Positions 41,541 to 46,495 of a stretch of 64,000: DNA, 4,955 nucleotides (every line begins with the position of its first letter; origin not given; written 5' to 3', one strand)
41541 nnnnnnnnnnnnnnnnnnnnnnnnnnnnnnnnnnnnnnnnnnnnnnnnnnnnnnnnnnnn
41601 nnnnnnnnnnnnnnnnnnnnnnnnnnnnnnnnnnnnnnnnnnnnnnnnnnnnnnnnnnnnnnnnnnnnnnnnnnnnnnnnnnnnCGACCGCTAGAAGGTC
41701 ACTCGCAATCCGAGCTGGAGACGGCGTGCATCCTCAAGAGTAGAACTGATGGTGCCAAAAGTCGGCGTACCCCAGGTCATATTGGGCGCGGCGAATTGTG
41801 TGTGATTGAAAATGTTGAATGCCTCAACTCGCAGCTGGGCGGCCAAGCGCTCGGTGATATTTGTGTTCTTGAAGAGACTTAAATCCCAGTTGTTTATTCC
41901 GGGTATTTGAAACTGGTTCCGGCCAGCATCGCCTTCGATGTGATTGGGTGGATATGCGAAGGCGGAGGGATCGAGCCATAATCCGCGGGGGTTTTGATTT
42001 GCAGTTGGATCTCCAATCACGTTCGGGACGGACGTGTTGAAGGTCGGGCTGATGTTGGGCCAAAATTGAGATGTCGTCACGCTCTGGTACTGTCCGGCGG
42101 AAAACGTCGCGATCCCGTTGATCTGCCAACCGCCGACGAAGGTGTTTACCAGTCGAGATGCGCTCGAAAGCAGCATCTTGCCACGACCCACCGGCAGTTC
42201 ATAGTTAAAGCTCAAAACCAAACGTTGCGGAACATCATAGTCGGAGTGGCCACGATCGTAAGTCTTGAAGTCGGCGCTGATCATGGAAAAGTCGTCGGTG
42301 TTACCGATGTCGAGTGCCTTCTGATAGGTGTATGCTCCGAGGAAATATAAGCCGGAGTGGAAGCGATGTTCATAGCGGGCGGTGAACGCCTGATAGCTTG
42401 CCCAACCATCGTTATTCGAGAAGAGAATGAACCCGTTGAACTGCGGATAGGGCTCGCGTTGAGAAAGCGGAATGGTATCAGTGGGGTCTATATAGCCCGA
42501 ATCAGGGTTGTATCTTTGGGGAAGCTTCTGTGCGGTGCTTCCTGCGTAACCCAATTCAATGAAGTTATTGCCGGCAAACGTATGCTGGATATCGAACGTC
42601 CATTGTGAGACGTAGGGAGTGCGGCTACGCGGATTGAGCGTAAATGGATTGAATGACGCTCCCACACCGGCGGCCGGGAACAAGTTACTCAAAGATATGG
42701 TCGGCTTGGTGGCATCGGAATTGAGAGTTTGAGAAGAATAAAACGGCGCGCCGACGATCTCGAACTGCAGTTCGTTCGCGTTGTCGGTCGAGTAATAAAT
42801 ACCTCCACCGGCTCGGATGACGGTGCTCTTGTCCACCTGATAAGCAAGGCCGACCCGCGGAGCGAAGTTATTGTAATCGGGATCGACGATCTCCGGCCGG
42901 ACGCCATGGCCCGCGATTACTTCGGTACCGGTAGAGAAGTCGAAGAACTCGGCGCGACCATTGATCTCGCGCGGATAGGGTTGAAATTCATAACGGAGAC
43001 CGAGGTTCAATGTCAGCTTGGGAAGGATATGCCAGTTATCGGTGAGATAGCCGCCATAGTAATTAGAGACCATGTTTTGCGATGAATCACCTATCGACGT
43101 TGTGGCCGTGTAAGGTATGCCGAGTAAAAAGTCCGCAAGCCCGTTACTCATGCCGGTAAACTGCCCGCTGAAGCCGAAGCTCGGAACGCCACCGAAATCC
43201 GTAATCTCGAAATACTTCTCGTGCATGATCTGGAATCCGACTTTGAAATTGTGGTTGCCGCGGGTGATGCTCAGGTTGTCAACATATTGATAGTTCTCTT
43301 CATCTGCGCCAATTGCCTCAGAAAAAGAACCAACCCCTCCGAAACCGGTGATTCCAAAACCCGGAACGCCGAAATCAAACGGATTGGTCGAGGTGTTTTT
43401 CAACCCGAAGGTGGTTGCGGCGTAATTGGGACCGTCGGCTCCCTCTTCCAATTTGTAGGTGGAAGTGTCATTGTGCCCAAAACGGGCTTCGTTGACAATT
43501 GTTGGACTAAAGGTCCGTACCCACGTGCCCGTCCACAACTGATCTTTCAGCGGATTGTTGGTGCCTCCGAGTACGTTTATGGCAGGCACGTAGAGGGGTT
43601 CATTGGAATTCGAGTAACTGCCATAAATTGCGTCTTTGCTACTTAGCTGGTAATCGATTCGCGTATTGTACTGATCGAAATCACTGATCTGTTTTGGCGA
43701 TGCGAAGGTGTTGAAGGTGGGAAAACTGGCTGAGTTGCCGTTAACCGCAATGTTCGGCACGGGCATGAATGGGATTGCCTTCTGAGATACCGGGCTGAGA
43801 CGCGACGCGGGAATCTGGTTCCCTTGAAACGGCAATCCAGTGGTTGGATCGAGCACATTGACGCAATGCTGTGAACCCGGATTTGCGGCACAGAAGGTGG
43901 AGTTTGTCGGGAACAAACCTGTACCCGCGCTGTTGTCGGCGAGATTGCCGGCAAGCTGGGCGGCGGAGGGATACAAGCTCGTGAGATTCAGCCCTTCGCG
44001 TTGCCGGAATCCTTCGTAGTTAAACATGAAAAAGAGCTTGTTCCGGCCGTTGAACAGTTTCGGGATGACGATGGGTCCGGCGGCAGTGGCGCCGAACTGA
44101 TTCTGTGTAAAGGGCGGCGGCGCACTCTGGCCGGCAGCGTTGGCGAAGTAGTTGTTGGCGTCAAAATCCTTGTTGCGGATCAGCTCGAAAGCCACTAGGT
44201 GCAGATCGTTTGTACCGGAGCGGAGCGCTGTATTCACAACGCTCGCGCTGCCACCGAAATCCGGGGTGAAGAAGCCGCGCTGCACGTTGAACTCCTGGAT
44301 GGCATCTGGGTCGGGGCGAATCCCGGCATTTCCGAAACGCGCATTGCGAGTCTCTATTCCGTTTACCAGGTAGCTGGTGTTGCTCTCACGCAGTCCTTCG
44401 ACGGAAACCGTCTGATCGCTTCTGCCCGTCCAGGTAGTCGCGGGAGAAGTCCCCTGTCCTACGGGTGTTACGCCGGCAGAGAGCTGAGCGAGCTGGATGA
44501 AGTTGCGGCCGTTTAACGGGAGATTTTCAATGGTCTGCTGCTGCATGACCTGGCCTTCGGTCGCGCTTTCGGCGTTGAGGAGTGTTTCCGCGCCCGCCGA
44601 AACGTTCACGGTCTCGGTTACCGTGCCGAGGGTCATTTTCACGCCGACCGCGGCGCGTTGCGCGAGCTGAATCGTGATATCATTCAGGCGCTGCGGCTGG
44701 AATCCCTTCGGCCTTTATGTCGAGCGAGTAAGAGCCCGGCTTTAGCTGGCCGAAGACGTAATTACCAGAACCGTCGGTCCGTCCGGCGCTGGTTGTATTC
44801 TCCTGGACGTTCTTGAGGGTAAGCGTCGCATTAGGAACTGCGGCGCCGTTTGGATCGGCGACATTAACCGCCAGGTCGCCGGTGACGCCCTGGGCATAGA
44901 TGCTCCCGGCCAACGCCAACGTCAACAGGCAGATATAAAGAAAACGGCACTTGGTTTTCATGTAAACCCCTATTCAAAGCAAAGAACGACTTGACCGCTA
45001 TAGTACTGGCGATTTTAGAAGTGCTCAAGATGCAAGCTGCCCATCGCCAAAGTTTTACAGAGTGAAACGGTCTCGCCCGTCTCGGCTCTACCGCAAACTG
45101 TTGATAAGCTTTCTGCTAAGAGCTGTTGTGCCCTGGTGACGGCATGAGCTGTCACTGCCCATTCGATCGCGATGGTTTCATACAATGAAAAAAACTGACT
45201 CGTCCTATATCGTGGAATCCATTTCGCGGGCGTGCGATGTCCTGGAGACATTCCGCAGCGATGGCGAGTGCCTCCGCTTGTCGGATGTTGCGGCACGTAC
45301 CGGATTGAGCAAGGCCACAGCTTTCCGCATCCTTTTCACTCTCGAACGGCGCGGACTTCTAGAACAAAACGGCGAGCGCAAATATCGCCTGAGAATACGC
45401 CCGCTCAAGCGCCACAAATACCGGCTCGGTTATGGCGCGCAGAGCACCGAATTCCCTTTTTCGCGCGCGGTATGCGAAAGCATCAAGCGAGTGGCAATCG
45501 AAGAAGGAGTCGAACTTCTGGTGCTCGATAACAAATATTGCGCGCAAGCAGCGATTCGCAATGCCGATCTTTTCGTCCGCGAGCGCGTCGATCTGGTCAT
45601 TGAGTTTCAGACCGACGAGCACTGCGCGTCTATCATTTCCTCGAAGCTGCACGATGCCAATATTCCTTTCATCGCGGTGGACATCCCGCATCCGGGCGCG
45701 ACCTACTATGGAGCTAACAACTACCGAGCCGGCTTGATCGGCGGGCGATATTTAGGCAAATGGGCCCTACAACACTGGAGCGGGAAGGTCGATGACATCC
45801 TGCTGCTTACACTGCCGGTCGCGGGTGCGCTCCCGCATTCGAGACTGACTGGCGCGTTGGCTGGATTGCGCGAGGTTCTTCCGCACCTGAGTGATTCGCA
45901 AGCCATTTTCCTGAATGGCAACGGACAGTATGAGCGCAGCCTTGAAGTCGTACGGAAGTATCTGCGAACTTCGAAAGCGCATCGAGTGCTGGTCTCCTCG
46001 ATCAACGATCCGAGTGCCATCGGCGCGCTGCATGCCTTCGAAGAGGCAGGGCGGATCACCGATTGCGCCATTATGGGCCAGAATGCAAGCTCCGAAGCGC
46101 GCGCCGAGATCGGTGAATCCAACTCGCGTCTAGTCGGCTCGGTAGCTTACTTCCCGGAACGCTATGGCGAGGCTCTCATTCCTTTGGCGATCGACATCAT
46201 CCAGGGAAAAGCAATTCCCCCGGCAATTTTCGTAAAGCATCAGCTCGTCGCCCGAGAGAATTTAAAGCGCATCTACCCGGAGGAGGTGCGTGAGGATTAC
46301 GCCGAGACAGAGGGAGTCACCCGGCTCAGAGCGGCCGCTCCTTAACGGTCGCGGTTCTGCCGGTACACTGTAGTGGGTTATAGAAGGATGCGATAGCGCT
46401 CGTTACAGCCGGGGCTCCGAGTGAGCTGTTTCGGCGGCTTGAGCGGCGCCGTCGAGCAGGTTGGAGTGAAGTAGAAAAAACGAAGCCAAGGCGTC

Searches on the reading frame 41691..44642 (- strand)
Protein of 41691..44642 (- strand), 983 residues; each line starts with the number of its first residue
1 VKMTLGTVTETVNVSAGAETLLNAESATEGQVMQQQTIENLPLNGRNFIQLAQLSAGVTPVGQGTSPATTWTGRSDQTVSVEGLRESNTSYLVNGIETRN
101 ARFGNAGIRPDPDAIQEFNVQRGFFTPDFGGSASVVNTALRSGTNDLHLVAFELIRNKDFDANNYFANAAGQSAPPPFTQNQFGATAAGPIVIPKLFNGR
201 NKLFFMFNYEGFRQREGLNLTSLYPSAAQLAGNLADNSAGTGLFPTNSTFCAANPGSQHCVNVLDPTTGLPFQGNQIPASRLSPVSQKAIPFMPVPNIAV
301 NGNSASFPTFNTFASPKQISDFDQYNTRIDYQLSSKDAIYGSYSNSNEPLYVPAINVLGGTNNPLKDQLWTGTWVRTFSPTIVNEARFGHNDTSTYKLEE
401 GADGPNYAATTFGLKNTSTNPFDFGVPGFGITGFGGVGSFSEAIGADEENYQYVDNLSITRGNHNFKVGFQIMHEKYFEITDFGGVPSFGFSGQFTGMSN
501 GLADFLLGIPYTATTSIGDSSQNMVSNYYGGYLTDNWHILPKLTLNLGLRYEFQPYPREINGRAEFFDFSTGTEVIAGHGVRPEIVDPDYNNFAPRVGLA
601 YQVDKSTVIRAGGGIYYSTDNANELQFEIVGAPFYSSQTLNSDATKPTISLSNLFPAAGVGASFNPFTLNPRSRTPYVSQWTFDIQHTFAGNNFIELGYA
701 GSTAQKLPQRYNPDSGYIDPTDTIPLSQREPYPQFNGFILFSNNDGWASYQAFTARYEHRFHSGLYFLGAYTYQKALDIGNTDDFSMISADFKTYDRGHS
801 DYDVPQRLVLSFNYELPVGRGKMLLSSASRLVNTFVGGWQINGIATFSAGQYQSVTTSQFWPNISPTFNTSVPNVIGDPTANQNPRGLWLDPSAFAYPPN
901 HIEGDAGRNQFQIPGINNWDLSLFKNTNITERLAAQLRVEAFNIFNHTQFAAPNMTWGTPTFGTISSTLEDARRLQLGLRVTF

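Call 66: search_protein_families(library=pfam, proteins=[window:41691-44642:-], max_evalue=0.0001)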
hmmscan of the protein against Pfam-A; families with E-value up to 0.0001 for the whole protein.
window:41691-44642:- (983 aa): 3 families
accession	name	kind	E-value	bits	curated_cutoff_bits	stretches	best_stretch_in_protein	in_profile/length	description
PF25183.1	OMP_b-brl_4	-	2.9e-214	714.5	30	1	140-976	2-838/838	Outer membrane beta barrel domain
PF00593.30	TonB_dep_Rec_b-barrel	-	8.1e-08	33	27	1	319-629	9-253/436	TonB dependent receptor-like, beta-barrel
PF07715.20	Plug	-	8.6e-06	26.7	23.9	1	29-133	8-103/107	TonB-dependent Receptor Plug Domain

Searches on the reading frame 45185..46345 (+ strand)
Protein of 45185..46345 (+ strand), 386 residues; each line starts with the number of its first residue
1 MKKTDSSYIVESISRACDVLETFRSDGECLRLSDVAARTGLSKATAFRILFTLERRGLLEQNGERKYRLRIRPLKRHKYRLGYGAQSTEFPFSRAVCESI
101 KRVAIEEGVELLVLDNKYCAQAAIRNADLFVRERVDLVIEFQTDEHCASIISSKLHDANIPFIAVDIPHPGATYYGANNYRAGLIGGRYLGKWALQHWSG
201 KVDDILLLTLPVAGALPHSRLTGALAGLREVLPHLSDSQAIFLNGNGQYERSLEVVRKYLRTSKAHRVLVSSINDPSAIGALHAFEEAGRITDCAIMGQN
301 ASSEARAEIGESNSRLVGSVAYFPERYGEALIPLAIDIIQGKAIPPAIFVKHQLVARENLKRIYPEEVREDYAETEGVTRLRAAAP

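Call 66: search_protein_families(library=pfam, proteins=[window:45185-46345:+], max_evalue=0.0001)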
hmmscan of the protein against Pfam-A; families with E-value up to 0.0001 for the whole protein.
window:45185-46345:+ (386 aa): 4 families
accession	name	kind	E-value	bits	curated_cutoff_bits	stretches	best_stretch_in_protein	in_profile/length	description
PF13407.12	Peripla_BP_4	-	5.4e-21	75.7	35.1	1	89-342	9-257/258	Periplasmic binding protein domain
PF09339.16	HTH_IclR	-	1.6e-16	60.2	22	1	12-62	1-51/52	IclR helix-turn-helix domain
PF00532.27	Peripla_BP_1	-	1e-06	28.9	22.2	1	87-291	10-207/281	Periplasmic binding proteins and sugar binding domain of LacI family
PF25213.1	HVO_A0261_N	-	1.1e-05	25.7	35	1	6-69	4-63/86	HVO_A0261 N-terminal domain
